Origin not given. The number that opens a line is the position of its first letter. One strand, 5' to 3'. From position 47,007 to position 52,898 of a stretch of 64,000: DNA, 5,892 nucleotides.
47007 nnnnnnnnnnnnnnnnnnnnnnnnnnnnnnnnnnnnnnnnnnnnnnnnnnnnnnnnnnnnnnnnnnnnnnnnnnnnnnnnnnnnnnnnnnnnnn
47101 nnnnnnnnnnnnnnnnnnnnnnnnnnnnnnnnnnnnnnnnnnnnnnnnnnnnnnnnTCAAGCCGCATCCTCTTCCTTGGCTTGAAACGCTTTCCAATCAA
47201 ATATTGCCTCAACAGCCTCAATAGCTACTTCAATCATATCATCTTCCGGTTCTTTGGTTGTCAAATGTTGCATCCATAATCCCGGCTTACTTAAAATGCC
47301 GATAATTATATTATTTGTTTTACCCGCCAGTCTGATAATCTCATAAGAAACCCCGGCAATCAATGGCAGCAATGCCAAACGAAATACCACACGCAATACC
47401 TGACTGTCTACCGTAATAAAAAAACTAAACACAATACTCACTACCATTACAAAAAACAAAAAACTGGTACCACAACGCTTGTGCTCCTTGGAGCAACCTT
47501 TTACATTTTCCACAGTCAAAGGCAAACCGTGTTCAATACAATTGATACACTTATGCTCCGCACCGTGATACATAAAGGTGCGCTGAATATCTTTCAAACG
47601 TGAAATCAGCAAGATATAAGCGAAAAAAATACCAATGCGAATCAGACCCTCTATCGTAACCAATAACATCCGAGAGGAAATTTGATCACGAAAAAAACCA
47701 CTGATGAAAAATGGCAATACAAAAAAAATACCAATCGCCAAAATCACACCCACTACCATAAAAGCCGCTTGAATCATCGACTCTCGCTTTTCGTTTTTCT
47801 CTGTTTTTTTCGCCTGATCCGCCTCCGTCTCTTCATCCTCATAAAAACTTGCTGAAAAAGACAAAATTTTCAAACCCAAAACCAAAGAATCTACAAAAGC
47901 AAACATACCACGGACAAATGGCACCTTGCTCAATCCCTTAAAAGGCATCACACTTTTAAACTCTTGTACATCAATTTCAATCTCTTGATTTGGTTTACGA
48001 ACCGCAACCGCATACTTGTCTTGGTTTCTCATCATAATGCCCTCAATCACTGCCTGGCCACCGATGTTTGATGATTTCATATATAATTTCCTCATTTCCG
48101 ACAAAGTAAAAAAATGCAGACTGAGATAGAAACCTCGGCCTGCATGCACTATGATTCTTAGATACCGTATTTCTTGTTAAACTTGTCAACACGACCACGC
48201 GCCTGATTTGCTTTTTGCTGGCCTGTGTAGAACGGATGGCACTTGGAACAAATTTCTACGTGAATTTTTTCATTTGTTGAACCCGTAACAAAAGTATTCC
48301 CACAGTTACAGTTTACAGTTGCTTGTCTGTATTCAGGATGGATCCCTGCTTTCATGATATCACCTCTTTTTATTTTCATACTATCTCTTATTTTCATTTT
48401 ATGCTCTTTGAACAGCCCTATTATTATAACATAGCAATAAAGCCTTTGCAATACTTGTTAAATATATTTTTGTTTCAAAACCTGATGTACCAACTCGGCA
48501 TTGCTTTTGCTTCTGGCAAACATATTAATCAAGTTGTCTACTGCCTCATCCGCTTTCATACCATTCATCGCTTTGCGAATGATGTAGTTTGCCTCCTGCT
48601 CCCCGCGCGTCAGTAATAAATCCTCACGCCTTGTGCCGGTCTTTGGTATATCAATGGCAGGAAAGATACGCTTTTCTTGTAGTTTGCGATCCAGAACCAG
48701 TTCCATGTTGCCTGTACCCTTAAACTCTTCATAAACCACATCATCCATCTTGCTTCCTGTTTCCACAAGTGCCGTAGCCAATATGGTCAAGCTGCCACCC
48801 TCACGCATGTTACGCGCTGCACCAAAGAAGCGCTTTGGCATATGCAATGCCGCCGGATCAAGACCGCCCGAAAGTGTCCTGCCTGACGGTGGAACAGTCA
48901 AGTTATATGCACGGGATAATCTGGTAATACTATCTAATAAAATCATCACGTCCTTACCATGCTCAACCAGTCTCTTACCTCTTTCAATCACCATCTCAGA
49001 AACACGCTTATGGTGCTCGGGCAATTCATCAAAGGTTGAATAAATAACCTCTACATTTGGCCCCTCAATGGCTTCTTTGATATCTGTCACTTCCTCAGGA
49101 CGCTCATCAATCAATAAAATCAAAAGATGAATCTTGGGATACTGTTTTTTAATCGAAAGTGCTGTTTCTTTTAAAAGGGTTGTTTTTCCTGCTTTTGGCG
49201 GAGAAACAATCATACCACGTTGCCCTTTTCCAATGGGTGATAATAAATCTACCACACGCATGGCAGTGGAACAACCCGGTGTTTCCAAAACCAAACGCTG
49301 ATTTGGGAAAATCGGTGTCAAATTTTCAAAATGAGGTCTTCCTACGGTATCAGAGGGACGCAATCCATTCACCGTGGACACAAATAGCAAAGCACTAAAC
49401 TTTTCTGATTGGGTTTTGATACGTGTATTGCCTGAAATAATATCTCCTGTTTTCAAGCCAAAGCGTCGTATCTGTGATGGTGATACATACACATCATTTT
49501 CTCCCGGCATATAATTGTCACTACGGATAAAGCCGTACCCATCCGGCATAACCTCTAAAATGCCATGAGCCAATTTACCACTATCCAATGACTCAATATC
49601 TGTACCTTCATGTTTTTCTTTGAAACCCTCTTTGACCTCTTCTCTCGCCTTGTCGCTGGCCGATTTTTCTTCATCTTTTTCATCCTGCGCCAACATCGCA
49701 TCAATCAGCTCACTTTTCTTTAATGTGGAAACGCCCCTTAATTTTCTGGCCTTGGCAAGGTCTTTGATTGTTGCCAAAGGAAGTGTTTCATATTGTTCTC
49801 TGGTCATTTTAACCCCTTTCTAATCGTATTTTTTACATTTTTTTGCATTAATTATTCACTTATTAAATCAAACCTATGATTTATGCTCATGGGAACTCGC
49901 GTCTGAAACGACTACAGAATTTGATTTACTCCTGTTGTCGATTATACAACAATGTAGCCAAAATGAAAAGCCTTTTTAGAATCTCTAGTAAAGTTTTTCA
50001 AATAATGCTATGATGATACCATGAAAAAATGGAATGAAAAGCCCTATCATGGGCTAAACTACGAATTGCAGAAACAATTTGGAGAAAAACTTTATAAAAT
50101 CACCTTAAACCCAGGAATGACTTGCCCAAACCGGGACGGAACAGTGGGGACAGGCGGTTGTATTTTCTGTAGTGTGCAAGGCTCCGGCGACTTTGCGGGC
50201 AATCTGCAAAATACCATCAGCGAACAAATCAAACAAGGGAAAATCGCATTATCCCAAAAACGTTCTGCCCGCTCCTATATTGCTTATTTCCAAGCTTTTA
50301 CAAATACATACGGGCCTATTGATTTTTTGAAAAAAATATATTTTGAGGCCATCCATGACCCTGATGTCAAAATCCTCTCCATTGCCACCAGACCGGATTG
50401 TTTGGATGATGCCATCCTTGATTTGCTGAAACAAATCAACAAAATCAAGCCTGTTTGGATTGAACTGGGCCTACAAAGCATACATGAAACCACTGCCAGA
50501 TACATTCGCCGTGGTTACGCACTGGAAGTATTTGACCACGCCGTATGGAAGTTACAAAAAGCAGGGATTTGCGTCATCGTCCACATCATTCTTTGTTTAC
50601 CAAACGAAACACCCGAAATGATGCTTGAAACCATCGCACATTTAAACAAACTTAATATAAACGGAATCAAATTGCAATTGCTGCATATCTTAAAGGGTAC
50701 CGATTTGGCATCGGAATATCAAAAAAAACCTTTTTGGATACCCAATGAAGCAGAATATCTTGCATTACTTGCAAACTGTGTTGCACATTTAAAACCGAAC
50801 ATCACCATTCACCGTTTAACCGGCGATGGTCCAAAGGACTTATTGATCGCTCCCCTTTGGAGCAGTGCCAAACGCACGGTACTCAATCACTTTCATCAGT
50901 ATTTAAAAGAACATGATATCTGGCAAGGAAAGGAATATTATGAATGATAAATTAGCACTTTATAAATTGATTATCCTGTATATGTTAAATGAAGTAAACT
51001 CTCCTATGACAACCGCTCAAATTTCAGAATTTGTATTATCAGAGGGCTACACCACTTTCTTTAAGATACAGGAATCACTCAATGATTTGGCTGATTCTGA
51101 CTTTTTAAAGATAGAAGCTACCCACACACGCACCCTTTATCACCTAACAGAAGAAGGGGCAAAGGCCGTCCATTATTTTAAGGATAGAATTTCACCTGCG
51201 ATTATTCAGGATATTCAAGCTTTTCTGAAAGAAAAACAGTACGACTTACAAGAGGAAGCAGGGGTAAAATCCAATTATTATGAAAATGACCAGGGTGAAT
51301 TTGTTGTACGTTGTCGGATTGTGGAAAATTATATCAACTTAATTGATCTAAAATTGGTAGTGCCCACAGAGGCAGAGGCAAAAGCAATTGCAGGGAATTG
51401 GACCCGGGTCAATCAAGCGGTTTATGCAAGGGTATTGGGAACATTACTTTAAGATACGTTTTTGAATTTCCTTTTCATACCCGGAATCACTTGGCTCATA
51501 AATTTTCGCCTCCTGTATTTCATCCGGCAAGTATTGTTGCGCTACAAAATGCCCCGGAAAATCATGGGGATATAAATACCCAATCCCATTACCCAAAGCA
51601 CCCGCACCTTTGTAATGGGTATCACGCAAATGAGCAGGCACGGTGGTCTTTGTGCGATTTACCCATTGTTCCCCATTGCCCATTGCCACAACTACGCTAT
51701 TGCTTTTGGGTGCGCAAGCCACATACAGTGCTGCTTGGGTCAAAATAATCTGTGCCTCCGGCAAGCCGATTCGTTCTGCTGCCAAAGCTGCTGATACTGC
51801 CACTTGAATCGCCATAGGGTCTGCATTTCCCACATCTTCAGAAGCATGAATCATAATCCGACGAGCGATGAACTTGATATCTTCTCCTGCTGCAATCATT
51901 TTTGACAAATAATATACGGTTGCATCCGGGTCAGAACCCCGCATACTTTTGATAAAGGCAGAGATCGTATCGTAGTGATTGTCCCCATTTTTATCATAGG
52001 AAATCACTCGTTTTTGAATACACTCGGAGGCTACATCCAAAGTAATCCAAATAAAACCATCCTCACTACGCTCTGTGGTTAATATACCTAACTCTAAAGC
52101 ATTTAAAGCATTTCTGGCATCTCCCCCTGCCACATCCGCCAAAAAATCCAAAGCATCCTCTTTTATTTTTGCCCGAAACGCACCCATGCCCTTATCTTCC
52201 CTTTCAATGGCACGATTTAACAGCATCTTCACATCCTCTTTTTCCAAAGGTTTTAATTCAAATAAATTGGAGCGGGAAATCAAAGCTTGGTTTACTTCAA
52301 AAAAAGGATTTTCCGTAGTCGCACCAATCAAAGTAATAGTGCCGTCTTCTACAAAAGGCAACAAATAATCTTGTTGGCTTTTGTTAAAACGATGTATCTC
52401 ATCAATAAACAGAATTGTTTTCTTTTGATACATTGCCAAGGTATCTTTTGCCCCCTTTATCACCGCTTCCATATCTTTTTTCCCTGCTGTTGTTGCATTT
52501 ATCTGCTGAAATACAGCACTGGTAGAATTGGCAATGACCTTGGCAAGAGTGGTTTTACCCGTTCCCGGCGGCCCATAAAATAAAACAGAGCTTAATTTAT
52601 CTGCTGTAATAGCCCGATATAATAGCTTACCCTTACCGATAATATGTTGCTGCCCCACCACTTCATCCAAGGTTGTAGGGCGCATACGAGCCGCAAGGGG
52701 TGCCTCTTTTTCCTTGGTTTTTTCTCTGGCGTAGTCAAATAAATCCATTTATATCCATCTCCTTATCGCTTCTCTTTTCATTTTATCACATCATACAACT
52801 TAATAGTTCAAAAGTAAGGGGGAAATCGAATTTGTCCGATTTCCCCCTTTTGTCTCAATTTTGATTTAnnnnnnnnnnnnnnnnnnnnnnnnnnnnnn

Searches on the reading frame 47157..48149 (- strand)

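Call 36: search_protein_families(library=pfam, proteins=[window:47157-48149:-], max_evalue=0.00001)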
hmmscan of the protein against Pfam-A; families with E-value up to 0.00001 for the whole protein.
window:47157-48149:- (330 aa): 1 family
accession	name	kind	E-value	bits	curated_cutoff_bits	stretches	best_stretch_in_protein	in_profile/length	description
PF07136.16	DUF1385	-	2.3e-91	305.6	22.1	1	76-318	1-226/227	Protein of unknown function (DUF1385)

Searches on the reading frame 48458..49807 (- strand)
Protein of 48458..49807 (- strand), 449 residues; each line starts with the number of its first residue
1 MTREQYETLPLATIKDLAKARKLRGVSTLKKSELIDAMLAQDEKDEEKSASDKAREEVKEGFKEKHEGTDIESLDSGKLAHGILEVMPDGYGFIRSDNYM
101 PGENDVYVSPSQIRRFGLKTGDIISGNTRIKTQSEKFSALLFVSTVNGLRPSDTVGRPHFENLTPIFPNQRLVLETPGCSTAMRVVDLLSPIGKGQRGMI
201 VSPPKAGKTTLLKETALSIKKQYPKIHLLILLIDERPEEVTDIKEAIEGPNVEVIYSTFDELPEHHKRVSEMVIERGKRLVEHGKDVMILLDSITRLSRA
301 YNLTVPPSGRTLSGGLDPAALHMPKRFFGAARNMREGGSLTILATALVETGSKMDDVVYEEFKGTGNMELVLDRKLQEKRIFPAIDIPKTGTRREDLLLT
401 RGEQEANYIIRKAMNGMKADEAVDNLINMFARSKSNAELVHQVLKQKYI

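Call 36: search_protein_families(library=pfam, proteins=[window:48458-49807:-], max_evalue=0.00001)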
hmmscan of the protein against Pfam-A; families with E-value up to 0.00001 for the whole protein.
window:48458-49807:- (449 aa): 2 families
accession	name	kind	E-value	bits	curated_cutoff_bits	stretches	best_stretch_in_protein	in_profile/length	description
PF07497.18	Rho_RNA_bind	-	2.8e-32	110.8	27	1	81-151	2-72/73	Rho termination factor, RNA-binding domain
PF00006.31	ATP-synt_ab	-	1.8e-23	83.8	29.5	1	183-388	2-209/213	ATP synthase alpha/beta family, nucleotide-binding domain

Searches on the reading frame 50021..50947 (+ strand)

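Call 36: search_protein_families(library=pfam, proteins=[window:50021-50947:+], max_evalue=0.00001)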
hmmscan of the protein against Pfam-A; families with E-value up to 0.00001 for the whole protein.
window:50021-50947:+ (308 aa): 2 families
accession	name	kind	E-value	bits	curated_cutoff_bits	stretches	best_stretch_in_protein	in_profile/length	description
PF16199.10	Radical_SAM_C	-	3.1e-25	88.5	31.9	1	213-297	1-85/85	Radical_SAM C-terminal domain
PF04055.27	Radical_SAM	-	9.2e-15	55.6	29.5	1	45-206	9-164/166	Radical SAM superfamily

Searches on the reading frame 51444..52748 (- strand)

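Call 60: search_protein_families(library=pfam, proteins=[window:51444-52748:-], max_evalue=0.00001)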
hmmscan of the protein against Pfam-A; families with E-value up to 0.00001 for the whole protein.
window:51444-52748:- (434 aa): 12 families
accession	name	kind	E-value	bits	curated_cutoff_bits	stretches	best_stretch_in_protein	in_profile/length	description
PF12002.13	MgsA_C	-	2.5e-65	219.9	27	1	271-432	1-163/167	MgsA AAA+ ATPase C terminal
PF16193.11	AAA_assoc_2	-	7.3e-29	100.3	34.3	1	192-270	4-81/81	AAA C-terminal domain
PF00004.35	AAA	-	3.5e-19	70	21.2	1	55-161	1-124/131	ATPase family associated with various cellular activities (AAA)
PF05496.18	RuvB_N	-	4.7e-19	69.1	27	1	22-141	1-116/159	Holliday junction DNA helicase RuvB P-loop domain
PF07728.20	AAA_5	-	2.5e-08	34.5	22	1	55-146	2-103/139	AAA domain (dynein-related subfamily)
PF07724.20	AAA_2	-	3.1e-08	34.3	27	1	51-169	2-132/166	AAA domain (Cdc48 subfamily)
PF00158.32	Sigma54_activat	-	4.6e-08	33.4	20.2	1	49-148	19-132/168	Sigma-54 interaction domain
PF01078.27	Mg_chelatase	-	3.3e-07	30.3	20.3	0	47-74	17-44/207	Magnesium chelatase, subunit ChlI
PF13173.12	AAA_14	-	3.8e-07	30.6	27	1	55-169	5-124/129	AAA domain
PF14532.12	Sigma54_activ_2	-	2.1e-06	28.4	25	1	53-136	22-96/138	Sigma-54 interaction domain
PF13191.12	AAA_16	-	9.5e-06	26.6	32.6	0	32-75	4-47/167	AAA ATPase domain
PF00910.28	RNA_helicase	-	9.5e-06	26.5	21.5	0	55-127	1-67/105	RNA helicase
